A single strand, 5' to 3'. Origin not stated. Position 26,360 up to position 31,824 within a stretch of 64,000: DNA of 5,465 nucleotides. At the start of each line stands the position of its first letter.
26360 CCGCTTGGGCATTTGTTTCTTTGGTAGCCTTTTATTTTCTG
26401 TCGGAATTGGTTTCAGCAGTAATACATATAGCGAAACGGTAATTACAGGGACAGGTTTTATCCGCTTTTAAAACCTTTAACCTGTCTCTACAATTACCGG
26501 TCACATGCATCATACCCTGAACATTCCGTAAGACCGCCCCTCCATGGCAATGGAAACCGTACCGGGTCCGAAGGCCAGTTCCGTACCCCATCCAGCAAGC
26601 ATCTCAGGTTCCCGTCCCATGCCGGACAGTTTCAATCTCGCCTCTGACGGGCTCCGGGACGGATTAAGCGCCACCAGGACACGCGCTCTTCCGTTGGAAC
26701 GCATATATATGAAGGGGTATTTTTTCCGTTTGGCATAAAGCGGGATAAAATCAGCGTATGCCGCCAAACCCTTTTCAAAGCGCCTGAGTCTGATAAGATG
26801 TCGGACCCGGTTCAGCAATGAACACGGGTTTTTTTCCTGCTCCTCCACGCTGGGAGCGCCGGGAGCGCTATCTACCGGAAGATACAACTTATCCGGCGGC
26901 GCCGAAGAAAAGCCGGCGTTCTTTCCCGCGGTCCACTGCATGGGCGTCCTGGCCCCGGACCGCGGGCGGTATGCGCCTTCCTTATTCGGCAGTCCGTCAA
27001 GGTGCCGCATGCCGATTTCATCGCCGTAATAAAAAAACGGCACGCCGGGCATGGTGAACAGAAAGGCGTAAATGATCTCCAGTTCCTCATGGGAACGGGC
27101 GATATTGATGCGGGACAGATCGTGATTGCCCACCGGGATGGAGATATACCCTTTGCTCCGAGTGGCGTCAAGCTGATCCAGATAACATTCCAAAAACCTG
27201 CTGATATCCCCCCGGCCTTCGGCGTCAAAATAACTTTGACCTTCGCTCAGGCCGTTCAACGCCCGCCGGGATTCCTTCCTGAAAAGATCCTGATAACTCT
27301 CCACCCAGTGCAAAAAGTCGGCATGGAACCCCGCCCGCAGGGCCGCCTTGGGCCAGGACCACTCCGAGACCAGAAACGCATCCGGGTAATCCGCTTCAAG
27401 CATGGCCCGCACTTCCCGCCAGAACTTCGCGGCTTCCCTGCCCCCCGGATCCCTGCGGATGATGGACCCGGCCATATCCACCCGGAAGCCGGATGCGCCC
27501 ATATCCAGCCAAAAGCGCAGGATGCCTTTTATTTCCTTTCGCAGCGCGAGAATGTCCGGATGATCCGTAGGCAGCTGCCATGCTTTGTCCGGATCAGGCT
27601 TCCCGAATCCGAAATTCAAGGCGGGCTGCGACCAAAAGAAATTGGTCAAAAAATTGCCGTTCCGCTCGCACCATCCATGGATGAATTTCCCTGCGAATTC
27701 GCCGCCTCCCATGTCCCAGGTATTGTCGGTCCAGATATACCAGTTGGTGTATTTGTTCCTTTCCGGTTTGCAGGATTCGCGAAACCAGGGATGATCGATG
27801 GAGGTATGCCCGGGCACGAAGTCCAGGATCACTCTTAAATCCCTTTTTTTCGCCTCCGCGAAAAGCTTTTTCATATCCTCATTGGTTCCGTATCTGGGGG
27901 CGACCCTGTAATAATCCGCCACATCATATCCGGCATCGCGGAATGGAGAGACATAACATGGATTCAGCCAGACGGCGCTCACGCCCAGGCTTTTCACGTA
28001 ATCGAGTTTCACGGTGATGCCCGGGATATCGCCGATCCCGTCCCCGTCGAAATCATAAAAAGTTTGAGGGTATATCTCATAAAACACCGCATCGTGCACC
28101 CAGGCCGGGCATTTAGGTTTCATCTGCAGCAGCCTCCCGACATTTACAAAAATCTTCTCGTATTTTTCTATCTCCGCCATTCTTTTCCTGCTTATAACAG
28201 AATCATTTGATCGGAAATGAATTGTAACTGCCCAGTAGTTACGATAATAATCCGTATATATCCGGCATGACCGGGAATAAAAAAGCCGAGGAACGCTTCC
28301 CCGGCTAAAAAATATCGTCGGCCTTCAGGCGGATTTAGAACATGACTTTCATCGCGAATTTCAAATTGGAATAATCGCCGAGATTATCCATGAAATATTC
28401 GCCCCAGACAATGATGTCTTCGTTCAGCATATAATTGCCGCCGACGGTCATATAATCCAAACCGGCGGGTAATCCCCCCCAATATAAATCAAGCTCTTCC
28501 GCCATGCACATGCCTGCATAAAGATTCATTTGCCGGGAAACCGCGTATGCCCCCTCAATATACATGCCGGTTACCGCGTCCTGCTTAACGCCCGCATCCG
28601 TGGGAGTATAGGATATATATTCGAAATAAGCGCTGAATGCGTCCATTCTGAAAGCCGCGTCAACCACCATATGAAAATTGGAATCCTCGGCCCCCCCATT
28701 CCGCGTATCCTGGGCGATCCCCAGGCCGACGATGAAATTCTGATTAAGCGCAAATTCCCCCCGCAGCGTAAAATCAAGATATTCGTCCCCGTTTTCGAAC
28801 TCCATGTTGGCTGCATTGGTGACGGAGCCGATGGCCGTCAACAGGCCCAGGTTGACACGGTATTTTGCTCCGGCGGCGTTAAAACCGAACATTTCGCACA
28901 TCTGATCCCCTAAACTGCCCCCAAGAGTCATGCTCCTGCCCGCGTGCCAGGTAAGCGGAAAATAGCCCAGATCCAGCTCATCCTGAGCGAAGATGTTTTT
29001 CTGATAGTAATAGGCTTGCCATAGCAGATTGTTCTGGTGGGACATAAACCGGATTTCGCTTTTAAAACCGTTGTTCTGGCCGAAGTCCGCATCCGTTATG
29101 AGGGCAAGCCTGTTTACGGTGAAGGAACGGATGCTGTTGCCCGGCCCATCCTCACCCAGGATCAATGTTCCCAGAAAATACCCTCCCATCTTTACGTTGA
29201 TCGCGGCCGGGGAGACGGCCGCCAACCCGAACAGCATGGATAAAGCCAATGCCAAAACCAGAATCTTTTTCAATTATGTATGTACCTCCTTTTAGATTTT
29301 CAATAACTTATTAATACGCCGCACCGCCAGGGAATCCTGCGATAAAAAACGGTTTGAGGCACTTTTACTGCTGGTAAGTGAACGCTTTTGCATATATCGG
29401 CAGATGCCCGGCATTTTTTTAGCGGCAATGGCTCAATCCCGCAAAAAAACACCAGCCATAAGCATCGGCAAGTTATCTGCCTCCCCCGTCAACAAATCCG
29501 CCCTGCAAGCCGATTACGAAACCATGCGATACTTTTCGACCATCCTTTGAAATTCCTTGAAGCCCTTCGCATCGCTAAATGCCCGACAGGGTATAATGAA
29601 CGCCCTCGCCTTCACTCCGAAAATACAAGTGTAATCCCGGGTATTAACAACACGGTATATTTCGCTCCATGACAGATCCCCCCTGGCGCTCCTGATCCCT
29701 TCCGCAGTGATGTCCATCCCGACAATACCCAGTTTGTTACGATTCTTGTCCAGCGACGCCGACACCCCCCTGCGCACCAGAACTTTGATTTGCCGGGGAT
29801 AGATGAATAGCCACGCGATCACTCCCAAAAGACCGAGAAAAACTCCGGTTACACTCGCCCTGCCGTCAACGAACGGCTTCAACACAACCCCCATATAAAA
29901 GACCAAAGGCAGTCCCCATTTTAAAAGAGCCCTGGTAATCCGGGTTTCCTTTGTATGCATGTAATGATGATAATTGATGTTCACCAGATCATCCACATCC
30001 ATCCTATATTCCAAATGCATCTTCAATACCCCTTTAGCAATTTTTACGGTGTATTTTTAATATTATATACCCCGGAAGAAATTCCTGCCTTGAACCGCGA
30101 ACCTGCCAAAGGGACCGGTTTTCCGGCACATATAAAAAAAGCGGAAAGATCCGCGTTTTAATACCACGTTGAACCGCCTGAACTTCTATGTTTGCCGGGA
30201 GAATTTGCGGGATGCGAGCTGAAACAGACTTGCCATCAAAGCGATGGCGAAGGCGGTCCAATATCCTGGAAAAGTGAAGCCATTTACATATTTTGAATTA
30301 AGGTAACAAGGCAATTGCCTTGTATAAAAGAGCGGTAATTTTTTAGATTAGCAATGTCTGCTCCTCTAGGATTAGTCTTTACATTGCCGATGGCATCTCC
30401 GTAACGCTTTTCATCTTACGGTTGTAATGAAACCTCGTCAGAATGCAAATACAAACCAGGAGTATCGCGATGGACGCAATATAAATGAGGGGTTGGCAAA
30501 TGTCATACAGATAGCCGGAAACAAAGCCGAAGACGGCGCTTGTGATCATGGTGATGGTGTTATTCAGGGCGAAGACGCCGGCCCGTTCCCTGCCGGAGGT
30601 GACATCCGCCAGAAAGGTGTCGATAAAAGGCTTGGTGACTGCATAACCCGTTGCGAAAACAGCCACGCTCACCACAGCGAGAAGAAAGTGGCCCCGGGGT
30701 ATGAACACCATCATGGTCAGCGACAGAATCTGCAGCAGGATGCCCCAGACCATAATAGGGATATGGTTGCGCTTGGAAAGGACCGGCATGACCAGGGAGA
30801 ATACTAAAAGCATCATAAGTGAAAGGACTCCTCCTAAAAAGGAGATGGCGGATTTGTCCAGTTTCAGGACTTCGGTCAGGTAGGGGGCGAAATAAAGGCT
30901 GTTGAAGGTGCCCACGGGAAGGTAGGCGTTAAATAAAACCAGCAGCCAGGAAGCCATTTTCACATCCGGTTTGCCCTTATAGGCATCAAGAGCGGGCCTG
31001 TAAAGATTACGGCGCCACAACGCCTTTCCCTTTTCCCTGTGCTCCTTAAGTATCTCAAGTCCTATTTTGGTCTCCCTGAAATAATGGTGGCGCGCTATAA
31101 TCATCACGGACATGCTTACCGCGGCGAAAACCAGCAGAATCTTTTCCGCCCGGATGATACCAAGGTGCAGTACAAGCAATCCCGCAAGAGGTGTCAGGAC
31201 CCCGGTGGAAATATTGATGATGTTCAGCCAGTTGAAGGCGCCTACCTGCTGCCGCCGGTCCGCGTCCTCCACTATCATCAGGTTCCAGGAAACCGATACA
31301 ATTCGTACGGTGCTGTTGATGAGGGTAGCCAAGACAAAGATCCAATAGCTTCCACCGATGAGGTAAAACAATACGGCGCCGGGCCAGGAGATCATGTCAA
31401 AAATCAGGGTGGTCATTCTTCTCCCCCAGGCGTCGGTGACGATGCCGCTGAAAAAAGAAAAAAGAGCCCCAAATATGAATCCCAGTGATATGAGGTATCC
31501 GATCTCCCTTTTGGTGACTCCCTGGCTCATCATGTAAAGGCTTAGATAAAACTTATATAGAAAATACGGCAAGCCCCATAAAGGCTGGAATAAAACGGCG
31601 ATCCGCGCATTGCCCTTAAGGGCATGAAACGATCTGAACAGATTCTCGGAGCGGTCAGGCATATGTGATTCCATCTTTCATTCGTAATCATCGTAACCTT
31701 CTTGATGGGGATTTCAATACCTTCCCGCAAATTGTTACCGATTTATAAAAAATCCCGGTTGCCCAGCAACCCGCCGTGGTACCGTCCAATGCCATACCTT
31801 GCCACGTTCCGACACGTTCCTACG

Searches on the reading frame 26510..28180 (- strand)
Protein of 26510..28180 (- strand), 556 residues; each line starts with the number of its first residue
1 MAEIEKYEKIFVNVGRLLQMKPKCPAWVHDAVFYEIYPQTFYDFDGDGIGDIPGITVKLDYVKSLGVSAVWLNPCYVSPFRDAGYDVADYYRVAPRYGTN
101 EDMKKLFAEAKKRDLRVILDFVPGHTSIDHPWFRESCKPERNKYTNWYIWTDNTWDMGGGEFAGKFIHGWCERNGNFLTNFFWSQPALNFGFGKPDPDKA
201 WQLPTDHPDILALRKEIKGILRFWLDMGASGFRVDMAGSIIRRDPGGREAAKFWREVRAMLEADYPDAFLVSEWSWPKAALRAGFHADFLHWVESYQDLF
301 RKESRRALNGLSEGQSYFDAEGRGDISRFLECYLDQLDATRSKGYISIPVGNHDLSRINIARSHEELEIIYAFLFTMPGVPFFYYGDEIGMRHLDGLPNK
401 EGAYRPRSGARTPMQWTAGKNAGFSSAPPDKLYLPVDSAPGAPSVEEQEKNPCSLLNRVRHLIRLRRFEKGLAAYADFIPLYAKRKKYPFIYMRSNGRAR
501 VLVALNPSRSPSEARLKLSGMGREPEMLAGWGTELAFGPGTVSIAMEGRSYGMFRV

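Call 66: search_protein_families(library=pfam, proteins=[window:26510-28180:-], max_evalue=0.00001)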
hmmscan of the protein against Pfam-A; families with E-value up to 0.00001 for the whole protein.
window:26510-28180:- (556 aa): 1 family
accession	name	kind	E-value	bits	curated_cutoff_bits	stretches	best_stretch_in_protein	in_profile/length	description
PF00128.31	Alpha-amylase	-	1.2e-73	249.4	22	1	36-469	2-440/446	Alpha amylase, catalytic domain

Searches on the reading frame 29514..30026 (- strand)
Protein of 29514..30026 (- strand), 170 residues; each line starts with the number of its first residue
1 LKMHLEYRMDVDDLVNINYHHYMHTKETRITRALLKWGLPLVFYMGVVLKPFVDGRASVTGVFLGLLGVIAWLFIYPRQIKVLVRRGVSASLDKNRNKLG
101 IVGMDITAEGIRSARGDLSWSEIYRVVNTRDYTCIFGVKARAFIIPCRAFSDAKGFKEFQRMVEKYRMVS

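Call 66: search_protein_families(library=pfam, proteins=[window:29514-30026:-], max_evalue=0.00001)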
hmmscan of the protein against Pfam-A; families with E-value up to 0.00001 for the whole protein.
window:29514-30026:- (170 aa): 1 family
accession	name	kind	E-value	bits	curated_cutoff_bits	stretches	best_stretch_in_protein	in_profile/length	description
PF14317.12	YcxB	-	5.6e-08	32.9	23.3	1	109-161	4-59/61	YcxB-like protein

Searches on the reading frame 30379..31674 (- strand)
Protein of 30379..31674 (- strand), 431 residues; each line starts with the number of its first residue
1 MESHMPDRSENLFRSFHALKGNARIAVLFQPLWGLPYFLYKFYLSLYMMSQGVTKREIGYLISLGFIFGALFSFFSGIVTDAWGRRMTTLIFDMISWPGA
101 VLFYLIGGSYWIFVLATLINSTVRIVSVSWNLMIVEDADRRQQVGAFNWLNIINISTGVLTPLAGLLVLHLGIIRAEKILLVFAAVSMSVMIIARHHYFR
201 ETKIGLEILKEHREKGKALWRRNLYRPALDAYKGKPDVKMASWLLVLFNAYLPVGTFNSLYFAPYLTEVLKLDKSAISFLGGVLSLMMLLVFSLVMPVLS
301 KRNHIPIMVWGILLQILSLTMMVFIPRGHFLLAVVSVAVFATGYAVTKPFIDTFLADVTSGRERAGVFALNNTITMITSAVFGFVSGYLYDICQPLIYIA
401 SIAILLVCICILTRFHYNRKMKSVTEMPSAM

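Call 66: search_protein_families(library=pfam, proteins=[window:30379-31674:-], max_evalue=0.00001)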
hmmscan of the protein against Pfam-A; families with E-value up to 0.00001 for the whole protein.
window:30379-31674:- (431 aa): 3 families
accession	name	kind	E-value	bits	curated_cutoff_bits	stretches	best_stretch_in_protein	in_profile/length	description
PF07690.21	MFS_1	-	1.3e-30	107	33.4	2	37-373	12-337/347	Major Facilitator Superfamily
PF12832.13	MFS_1_like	-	8.5e-09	35.4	25.2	1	43-394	21-366/373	MFS_1 like family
PF13347.12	MFS_2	-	4.3e-08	32.6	27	0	242-389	228-380/427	MFS/sugar transport protein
